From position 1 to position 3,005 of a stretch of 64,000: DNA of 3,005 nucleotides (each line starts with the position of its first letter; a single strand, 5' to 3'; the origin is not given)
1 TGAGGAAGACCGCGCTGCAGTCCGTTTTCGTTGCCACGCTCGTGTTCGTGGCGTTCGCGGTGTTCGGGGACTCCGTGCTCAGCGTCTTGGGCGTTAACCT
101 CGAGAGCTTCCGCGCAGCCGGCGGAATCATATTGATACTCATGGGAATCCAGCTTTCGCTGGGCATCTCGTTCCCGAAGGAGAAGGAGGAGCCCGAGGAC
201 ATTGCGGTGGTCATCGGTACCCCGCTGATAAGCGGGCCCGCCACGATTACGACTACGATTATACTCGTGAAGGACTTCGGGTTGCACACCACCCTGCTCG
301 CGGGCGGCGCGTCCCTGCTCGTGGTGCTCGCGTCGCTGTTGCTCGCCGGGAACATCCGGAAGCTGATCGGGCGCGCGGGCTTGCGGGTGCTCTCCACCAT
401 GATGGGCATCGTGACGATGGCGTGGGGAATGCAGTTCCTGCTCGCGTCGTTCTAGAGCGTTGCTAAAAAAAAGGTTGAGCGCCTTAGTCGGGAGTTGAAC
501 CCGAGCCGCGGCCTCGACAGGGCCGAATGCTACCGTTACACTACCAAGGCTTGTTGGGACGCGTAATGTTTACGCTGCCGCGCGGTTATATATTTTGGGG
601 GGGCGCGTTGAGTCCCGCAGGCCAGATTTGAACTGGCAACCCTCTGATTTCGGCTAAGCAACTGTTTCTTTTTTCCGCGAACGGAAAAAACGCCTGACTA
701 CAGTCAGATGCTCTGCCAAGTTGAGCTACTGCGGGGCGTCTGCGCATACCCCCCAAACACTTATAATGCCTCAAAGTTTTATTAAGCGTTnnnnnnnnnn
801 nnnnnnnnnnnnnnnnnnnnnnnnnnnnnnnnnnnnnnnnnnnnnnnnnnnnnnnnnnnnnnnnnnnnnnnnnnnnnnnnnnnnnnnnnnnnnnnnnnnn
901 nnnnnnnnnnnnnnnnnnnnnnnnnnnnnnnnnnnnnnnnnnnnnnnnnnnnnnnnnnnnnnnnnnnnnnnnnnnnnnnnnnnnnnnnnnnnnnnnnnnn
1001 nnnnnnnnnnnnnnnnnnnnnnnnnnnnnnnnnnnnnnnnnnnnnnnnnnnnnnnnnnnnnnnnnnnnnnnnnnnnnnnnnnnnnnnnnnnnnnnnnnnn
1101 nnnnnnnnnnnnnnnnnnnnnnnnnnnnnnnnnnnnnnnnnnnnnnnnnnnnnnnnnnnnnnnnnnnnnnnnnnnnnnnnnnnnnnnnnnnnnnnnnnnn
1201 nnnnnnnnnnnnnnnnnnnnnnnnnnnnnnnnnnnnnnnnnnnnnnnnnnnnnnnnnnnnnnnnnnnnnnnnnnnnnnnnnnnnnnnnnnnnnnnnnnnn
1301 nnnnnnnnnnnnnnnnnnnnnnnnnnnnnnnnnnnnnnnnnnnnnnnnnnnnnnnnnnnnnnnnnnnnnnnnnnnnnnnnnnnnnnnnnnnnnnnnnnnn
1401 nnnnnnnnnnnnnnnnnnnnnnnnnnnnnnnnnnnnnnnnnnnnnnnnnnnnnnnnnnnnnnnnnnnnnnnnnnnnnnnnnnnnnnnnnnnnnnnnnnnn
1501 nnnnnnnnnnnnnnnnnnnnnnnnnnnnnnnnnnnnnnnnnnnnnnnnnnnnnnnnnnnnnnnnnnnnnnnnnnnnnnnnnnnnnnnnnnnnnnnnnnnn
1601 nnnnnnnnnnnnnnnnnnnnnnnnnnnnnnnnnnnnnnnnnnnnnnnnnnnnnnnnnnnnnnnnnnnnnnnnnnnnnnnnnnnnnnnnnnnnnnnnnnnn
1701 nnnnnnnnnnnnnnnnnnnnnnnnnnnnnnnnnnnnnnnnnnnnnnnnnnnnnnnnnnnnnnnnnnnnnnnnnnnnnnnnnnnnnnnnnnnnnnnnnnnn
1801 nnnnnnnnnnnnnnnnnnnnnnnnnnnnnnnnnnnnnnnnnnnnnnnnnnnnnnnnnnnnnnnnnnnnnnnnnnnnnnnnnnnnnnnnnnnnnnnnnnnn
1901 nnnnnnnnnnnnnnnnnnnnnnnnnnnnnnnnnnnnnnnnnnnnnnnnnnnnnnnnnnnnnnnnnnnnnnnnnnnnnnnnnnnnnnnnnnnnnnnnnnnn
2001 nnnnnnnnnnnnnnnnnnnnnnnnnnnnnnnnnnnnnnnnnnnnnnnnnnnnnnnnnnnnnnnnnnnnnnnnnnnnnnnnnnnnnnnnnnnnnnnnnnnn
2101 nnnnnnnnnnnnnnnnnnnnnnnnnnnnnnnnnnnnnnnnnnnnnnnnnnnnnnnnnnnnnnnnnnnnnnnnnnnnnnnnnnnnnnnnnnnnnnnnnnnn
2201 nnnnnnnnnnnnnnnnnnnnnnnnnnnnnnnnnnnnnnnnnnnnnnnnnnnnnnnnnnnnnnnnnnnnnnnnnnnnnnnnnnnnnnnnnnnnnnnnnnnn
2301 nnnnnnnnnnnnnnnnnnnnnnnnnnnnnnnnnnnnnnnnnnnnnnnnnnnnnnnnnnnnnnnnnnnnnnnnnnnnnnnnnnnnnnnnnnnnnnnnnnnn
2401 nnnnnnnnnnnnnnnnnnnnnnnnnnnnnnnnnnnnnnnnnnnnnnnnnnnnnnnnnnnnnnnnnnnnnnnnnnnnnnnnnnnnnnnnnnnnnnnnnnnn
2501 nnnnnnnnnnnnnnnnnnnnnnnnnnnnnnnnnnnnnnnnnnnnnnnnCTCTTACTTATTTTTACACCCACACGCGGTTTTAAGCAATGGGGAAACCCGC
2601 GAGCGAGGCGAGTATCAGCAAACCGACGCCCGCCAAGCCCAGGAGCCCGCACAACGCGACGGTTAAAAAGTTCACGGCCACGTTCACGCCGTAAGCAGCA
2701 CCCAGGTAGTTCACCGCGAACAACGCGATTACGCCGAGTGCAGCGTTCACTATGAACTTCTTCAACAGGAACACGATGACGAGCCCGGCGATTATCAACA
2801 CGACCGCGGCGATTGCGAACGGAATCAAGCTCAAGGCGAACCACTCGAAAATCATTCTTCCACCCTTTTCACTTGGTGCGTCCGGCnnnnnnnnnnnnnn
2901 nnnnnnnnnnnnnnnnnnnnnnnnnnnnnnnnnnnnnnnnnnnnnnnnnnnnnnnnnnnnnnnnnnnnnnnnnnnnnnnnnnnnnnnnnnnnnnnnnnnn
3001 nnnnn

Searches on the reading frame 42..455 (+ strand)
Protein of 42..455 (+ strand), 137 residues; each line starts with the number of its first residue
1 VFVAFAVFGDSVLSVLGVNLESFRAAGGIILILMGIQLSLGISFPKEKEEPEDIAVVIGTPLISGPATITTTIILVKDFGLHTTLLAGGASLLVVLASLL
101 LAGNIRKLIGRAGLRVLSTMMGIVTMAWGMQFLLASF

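Call 19: search_protein_families(library=pfam, proteins=[window:42-455:+], max_evalue=0.01)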
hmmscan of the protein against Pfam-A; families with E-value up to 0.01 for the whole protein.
window:42-455:+ (137 aa): 1 family
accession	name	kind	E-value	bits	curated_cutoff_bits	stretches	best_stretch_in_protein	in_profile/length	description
PF01914.23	MarC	-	1.8e-19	70.4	23.9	1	3-135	52-197/203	MarC family integral membrane protein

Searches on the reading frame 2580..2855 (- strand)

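Call 19: search_protein_families(library=pfam, proteins=[window:2580-2855:-], max_evalue=0.01)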
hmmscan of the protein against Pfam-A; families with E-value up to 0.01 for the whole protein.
window:2580-2855:- (91 aa): 1 family
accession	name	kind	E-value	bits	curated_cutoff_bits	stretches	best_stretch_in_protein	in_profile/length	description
PF07441.16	BofA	-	2e-11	44.3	26.1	1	16-85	4-74/75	SigmaK-factor processing regulatory protein BofA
